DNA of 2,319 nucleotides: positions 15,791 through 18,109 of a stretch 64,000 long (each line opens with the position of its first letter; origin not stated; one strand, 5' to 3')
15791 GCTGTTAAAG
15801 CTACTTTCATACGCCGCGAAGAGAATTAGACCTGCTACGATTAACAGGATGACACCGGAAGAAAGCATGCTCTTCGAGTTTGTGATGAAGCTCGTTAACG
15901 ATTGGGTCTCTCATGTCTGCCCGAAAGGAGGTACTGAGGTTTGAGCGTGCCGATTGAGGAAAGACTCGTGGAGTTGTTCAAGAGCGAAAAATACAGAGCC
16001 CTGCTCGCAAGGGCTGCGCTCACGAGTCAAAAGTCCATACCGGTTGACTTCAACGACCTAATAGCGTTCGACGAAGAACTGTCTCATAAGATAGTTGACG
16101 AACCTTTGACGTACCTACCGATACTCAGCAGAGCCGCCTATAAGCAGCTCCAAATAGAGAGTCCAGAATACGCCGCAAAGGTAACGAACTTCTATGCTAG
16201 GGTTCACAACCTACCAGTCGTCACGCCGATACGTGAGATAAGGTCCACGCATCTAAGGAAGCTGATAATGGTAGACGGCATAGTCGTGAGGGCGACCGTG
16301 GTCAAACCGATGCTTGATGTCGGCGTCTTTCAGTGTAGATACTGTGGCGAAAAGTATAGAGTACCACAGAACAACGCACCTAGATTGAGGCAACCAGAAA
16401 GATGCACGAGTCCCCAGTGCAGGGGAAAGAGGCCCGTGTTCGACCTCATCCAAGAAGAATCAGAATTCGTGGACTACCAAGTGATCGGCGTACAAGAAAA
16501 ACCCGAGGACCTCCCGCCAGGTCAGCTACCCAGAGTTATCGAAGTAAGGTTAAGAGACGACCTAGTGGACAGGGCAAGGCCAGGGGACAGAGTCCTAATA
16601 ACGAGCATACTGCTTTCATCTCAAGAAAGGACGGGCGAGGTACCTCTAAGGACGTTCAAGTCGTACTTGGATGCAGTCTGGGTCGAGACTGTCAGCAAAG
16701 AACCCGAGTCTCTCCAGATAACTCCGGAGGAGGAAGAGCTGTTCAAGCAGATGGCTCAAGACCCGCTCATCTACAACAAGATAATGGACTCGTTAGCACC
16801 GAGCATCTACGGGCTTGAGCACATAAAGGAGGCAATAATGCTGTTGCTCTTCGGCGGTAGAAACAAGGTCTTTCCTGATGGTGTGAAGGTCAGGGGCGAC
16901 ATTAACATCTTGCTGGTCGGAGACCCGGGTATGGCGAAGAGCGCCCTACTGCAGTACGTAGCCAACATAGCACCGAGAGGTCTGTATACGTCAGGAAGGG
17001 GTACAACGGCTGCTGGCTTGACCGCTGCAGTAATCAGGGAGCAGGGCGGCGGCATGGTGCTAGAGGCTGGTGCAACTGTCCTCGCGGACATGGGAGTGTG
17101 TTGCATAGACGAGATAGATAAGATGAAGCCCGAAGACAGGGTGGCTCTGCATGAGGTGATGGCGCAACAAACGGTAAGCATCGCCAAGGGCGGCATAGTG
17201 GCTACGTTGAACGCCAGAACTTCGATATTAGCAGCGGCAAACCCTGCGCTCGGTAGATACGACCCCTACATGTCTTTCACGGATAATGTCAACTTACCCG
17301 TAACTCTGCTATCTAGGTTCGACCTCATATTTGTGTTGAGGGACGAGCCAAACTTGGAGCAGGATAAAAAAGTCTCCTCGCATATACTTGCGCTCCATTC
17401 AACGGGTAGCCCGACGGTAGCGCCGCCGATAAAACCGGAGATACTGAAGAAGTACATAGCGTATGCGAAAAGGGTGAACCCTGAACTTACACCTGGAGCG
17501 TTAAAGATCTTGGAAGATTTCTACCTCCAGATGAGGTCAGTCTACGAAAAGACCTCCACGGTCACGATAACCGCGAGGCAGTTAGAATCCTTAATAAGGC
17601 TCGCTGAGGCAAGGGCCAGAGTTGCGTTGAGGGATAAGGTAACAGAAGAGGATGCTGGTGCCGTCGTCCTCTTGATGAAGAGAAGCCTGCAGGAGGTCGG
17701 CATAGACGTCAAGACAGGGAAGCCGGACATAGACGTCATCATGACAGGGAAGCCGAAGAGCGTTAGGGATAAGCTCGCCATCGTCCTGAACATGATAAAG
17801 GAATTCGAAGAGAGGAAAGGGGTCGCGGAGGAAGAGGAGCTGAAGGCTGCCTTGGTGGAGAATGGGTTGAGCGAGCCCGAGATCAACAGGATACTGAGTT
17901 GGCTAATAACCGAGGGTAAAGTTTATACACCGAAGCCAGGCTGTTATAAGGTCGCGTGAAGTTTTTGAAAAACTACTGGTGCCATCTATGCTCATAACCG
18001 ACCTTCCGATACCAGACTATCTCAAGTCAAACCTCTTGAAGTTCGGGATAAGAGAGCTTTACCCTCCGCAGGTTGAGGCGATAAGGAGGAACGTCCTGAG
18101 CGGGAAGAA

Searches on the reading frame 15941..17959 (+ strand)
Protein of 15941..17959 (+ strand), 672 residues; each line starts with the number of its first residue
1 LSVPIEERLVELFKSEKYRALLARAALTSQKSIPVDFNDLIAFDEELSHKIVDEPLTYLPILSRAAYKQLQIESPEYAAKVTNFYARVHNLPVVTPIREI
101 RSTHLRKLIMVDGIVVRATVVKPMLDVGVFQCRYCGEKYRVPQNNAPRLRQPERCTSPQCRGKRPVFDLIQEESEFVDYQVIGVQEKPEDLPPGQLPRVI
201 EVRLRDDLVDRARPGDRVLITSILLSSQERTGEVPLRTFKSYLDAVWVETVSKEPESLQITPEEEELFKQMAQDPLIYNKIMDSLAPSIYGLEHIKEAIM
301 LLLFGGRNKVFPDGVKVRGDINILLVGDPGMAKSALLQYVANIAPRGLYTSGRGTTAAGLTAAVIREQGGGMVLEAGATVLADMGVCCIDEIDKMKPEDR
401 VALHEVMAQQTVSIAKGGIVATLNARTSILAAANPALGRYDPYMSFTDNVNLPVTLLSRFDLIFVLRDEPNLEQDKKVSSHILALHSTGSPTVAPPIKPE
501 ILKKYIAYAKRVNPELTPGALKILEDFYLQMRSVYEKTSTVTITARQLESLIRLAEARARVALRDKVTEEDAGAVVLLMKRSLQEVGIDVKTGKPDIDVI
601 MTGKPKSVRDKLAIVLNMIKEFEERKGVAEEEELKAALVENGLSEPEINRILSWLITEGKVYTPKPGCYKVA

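Call 9: search_protein_families(library=pfam, proteins=[window:15941-17959:+], max_evalue=0.001)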
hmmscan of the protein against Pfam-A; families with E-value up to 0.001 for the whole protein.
window:15941-17959:+ (672 aa): 7 families
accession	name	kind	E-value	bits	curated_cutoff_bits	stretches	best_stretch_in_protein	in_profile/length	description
PF00493.29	MCM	-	8.5e-96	319.8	23.3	1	265-486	2-224/224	MCM P-loop domain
PF17207.9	MCM_OB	-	9.6e-37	126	24.8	1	97-225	2-123/126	MCM OB domain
PF17855.7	MCM_lid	-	6.2e-25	88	27.4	1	500-583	1-87/87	MCM AAA-lid domain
PF14551.11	MCM_N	-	3.9e-11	43.7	24.9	1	14-90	17-95/95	MCM N-terminal domain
PF01078.27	Mg_chelatase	-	5.9e-08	32.8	20.3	1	369-436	92-159/207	Magnesium chelatase, subunit ChlI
PF07728.20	AAA_5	-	1e-07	32.5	22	1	322-436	1-124/139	AAA domain (dynein-related subfamily)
PF07726.17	AAA_3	-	0.0006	20.1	27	0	323-436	2-113/131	ATPase family associated with various cellular activities (AAA)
